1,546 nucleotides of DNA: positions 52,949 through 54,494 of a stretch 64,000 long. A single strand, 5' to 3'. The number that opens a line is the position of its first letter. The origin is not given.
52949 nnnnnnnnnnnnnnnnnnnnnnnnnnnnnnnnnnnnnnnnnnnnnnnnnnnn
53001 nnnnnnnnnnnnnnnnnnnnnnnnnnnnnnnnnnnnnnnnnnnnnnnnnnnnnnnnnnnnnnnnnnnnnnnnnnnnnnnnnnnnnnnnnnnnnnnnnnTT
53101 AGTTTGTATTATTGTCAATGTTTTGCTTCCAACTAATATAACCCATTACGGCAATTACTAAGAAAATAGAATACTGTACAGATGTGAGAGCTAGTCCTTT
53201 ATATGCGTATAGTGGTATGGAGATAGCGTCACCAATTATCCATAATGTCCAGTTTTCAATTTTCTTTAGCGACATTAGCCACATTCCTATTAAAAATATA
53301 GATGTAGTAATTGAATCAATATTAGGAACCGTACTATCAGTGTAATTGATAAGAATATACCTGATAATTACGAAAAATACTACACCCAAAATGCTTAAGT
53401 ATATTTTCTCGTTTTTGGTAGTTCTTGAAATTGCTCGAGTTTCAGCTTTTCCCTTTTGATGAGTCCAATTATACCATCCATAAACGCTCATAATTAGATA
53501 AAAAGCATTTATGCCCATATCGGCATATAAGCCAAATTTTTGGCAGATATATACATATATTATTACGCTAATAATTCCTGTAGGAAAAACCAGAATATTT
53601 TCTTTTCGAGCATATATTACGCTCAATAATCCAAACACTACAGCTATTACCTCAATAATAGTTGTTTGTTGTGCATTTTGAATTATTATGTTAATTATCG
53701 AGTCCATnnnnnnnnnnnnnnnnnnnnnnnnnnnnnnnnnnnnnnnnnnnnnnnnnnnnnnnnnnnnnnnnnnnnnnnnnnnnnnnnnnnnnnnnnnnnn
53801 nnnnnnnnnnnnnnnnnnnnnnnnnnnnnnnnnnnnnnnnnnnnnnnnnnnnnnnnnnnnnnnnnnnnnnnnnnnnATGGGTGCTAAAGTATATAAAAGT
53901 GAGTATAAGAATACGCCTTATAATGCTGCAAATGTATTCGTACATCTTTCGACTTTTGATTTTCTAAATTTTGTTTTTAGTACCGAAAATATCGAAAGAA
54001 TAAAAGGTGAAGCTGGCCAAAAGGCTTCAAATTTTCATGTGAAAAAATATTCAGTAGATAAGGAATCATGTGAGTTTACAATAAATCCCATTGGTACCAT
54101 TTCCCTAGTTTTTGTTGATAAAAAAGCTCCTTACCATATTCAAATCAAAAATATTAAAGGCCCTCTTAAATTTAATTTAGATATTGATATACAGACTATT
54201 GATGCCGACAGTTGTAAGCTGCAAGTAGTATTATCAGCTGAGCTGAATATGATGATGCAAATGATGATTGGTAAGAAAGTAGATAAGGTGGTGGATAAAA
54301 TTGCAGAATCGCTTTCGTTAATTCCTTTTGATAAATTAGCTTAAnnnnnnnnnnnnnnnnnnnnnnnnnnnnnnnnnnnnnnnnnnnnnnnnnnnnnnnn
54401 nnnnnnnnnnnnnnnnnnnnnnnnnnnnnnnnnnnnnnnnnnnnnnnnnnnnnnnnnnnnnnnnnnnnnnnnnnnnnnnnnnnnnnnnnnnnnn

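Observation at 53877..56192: Two-gene module: SRPBCC-like protein plus a RiPP-maturase-like B12-binding radical SAM enzyme with an atypical Cys motif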

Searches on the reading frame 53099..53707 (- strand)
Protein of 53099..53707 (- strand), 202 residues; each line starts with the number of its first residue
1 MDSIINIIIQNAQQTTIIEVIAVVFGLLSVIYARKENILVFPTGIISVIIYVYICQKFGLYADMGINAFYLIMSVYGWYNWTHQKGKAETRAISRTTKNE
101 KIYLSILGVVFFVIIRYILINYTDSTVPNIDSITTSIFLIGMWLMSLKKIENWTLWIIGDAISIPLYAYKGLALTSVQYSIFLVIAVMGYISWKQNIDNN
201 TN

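Call 73: search_protein_families(library=pfam, proteins=[window:53099-53707:-], max_evalue=0.0001)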
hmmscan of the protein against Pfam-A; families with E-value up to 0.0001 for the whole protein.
window:53099-53707:- (202 aa): 1 family
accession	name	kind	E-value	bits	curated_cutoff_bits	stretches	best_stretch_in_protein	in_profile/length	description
PF04973.17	NMN_transporter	-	4.7e-59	199.7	27.3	1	17-195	2-175/175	Nicotinamide mononucleotide transporter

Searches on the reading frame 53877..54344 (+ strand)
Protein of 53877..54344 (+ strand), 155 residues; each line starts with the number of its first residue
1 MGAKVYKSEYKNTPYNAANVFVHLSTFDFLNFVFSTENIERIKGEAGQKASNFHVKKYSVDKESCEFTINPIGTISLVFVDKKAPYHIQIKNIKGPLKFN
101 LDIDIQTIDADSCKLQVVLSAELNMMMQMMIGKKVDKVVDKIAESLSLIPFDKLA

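Call 3: search_protein_families(library=pfam, proteins=[window:53877-54344:+], max_evalue=1)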
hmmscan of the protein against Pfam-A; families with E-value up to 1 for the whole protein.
window:53877-54344:+ (155 aa): 3 families
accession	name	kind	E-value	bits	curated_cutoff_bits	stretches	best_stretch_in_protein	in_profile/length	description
PF06240.19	COXG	-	0.0031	17.7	22.2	1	73-145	56-130/140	Carbon monoxide dehydrogenase subunit G (CoxG)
PF18975.6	DUF5711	-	0.024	14.3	26.3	1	55-134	229-309/344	Family of unknown function (DUF5711)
PF17888.7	Carm_PH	-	0.076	13.9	26.4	1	85-148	25-91/94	Carmil pleckstrin homology domain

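Call 4: search_protein_families(library=ncbifam, proteins=[window:53877-54344:+], max_evalue=1)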
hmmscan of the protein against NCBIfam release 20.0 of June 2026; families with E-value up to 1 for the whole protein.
window:53877-54344:+ (155 aa): 0 families

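Call 16: find_homologous_proteins(query=window:53877-54344:+, max_evalue=0.01)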
Query window:53877-54344:+ (155 aa): 4 proteins with E <= 0.01 among 15 candidates.
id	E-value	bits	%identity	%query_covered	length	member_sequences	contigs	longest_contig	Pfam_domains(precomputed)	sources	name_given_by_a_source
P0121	1.5e-93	328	99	100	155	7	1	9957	-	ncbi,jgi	-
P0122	5.1e-82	291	89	99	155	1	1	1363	-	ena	-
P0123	6.2e-53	197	59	100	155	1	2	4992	-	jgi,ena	-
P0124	1.3e-38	150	46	99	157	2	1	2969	-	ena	-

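Call 18: find_encoding_contigs(protein=P0123, flank=5000)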
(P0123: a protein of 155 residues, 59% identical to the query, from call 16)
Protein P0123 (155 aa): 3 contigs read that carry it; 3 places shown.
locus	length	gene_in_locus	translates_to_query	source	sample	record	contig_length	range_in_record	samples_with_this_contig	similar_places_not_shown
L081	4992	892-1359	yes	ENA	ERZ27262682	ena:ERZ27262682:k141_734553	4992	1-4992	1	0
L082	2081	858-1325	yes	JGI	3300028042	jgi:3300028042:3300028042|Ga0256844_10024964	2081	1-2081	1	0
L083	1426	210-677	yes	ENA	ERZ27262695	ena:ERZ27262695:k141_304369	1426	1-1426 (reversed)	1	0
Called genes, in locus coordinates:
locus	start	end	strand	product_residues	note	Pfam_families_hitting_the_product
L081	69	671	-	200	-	PF04973:NMN_transporter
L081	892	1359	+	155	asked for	-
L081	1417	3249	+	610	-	PF04055:Radical_SAM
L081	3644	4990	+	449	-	?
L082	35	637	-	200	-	PF04973:NMN_transporter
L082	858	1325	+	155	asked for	-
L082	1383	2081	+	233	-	?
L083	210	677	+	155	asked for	-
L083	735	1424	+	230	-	?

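Call 19: find_encoding_contigs(protein=P0124, flank=5000)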
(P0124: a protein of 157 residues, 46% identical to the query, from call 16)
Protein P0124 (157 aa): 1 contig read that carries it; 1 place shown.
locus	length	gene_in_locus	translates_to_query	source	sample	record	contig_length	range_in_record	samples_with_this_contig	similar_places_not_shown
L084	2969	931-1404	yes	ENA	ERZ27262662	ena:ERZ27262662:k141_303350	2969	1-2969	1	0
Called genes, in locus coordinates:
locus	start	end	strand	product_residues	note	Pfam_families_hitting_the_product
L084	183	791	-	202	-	PF04973:NMN_transporter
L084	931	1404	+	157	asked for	-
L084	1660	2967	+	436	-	?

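Call 20: find_encoding_contigs(protein=P0122, flank=5000)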
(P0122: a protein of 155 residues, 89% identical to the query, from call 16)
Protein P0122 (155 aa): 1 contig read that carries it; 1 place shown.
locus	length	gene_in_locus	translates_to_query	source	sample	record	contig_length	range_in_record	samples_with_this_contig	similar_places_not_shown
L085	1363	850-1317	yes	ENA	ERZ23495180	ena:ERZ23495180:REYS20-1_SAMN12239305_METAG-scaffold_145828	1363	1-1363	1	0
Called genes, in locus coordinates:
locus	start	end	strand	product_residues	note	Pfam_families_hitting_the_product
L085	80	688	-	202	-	PF04973:NMN_transporter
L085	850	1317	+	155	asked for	-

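Call 22: find_encoding_contigs(protein=P0121, flank=6000, max_places=10)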
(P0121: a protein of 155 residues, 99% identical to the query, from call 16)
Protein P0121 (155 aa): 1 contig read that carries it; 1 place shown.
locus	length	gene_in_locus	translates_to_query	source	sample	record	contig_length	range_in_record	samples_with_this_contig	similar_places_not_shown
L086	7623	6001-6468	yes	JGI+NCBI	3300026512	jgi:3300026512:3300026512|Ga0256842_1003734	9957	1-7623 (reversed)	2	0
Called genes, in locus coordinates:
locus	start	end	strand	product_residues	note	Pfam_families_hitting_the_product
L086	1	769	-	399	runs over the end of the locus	PF00112:Peptidase_C1 (faint), PF03051:Peptidase_C1_2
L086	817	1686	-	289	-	PF04187:Cofac_haem_bdg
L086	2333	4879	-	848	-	PF18911:PKD_4 (faint), PF13585:CHU_C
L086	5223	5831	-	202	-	PF04973:NMN_transporter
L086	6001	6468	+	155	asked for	-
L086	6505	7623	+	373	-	?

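Call 44: predict_structure(alignment_id=A3)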
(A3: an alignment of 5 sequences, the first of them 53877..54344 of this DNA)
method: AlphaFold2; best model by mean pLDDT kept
length: 155 residues; sequences in the alignment: 5
mean_pLDDT: 72.0   pTM: 0.65
mean pLDDT of the five models: 72.0, 67.6, 63.5, 61.5, 45.2
residues with pLDDT >= 90: 0; 70-90: 98; 50-70: 54; < 50: 3
segments of 3 or more residues with pLDDT < 50: none
pLDDT, mean of each block of 10 residues (from residue 1): 74 73 72 77 62 58 72 75 70 76 83 82 68 67 76 61
secondary structure, 60 per line:
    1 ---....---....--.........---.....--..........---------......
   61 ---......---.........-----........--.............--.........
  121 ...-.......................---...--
elements in order: E4-7 E11-14 H17-25 H29-33 H36-45 E55-60 E64-69 E73-81 E87-94 E97-109 E112-123 H125-147

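Call 48: fold_search(model_id=the predicted structure, library=pdb)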
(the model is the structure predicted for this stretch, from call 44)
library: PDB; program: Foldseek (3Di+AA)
matches with E <= 10: 1350; with E <= 0.001: 234
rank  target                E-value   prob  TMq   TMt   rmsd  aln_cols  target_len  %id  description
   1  8ho2_A                1.8e-06  1.00  0.53  0.53   7.8       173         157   13  crystal structure of Norcoclaurine synthase from Chinese lotus (Nelumbo nucicera) (released 2023-12-06)
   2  8ho2_B                2.3e-06  1.00  0.48  0.47   8.7       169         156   12  crystal structure of Norcoclaurine synthase from Chinese lotus (Nelumbo nucicera) (released 2023-12-06)
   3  2vq5_A                2.7e-06  1.00  0.47  0.43   7.8       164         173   12  X-ray structure of Norcoclaurine synthase from Thalictrum flavum in complex with dopamine and hydroxybenzaldehyde (released 2008-08-05)
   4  2ns9_B                2.9e-06  1.00  0.43  0.43   8.0       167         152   12  Crystal structure of protein APE2225 from Aeropyrum pernix K1, Pfam COXG (released 2006-11-14)
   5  2vne_B                5.4e-06  1.00  0.48  0.48   7.9       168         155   12  The X-ray structure of Norcoclaurine synthase from Thalictrum flavum (released 2008-08-05)
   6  5n8q_B                5.7e-06  1.00  0.50  0.49   7.8       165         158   10  Structure of truncated Norcoclaurine Synthase from Thalictrum flavum (released 2017-09-27)
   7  2vne_A                5.7e-06  1.00  0.45  0.41   7.3       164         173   12  The X-ray structure of Norcoclaurine synthase from Thalictrum flavum (released 2008-08-05)
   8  5non_C                6.1e-06  1.00  0.50  0.50   7.9       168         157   10  Structure of truncated Norcoclaurine Synthase from Thalictrum flavum with product mimic (released 2017-09-27)
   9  3ie5_A                6.1e-06  1.00  0.47  0.46   6.6       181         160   13  Crystal structure of Hyp-1 protein from Hypericum perforatum (St John's wort) involved in hypericin biosynthesis (released 2009-11-10)
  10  3ie5_B                6.1e-06  1.00  0.42  0.40   8.3       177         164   15  Crystal structure of Hyp-1 protein from Hypericum perforatum (St John's wort) involved in hypericin biosynthesis (released 2009-11-10)
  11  2flh_D                6.4e-06  1.00  0.49  0.49   6.7       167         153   12  Crystal structure of cytokinin-specific binding protein from mung bean in complex with cytokinin (released 2006-11-21)
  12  5n8q_C                6.8e-06  1.00  0.47  0.46   8.2       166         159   11  Structure of truncated Norcoclaurine Synthase from Thalictrum flavum (released 2017-09-27)
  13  2flh_B                7.2e-06  1.00  0.48  0.48   6.8       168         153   11  Crystal structure of cytokinin-specific binding protein from mung bean in complex with cytokinin (released 2006-11-21)
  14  6z82                  7.2e-06  1.00  0.47  0.46   8.2       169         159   10  Thalictrum flavumn Norcoclaurine synthase point mutant in complex with a transition state analoge (released 2020-12-02)
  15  6sjj_J                7.2e-06  1.00  0.48  0.46   6.7       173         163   13  A new modulated crystal structure of ANS complex of St John's wort Hyp-1 protein with 36 protein molecules in the asym (released 2020-06-24)
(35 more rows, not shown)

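Call 72: search_protein_families(library=padloc, proteins=[window:53877-54344:+], max_evalue=0.1)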
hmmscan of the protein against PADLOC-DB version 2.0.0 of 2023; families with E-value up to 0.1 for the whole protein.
window:53877-54344:+ (155 aa): 0 families
